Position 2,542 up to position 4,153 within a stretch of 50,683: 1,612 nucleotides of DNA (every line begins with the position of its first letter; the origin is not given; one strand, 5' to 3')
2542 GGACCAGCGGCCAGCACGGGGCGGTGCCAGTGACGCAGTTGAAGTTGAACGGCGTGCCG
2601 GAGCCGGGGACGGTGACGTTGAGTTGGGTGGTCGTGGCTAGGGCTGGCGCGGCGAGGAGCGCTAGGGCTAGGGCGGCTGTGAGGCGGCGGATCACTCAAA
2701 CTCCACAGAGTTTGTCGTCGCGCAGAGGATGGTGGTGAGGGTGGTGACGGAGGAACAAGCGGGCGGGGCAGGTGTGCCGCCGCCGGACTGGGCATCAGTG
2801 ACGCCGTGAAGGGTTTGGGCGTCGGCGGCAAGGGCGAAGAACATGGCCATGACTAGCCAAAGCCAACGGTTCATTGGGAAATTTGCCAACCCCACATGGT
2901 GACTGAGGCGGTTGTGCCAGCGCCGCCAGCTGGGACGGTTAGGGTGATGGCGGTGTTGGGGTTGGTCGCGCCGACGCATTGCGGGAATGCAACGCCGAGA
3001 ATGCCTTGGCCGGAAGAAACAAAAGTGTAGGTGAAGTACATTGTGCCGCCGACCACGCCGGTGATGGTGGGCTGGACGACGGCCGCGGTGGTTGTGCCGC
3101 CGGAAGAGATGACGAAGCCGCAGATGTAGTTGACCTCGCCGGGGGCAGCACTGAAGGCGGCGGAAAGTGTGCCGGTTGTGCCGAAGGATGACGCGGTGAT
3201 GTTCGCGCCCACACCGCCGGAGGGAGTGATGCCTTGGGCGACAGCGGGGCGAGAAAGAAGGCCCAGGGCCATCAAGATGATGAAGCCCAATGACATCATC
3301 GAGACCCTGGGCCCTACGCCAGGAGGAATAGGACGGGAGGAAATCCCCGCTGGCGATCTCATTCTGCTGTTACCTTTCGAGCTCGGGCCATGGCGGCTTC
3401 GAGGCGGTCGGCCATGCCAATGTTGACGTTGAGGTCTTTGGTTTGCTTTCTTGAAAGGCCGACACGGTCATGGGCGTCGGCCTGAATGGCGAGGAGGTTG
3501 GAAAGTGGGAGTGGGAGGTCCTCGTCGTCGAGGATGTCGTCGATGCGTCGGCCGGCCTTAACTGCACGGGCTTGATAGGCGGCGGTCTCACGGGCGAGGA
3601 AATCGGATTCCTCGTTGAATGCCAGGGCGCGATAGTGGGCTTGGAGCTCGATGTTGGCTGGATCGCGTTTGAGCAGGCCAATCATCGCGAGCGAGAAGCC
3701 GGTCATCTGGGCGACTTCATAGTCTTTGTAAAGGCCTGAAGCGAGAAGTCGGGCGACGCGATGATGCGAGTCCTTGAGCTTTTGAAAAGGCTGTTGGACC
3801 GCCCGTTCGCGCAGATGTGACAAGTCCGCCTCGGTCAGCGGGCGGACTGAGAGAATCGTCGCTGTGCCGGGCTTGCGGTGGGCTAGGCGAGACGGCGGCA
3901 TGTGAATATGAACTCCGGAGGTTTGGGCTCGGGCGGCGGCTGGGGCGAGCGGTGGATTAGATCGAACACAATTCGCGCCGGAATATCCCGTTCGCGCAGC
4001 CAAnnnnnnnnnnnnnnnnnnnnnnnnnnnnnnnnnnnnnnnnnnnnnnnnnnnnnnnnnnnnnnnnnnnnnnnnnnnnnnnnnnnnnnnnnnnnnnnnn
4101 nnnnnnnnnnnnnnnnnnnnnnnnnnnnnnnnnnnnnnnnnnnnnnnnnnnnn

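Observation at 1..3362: Three consecutive late ORFs at the junction, including the 1224-aa repeat protein, start with Sec-type signal peptides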

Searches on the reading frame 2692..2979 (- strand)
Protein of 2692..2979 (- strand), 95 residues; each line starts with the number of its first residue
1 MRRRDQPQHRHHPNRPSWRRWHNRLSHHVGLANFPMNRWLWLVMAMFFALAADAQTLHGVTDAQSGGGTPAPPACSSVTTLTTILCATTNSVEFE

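Call 6: search_protein_families(library=pfam, proteins=[window:2692-2979:-], max_evalue=0.1)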
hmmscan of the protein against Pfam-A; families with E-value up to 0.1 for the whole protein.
window:2692-2979:- (95 aa): 0 families

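Call 8: search_protein_families(library=phrogs, proteins=[window:2692-2979:-], max_evalue=0.01)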
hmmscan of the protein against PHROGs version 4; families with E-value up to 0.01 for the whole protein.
window:2692-2979:- (95 aa): 0 families

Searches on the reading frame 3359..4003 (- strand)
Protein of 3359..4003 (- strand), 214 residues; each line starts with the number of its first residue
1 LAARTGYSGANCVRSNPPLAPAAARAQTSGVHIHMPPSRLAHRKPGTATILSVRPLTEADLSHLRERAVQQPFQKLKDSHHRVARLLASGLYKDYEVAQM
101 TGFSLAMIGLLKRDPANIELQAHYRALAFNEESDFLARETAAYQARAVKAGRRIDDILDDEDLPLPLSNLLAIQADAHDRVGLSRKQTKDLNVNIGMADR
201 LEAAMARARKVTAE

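Call 6: search_protein_families(library=pfam, proteins=[window:3359-4003:-], max_evalue=0.1)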
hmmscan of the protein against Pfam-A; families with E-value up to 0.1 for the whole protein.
window:3359-4003:- (214 aa): 0 families

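Call 8: search_protein_families(library=phrogs, proteins=[window:3359-4003:-], max_evalue=0.01)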
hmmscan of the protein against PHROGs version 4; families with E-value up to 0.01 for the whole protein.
window:3359-4003:- (214 aa): 0 families
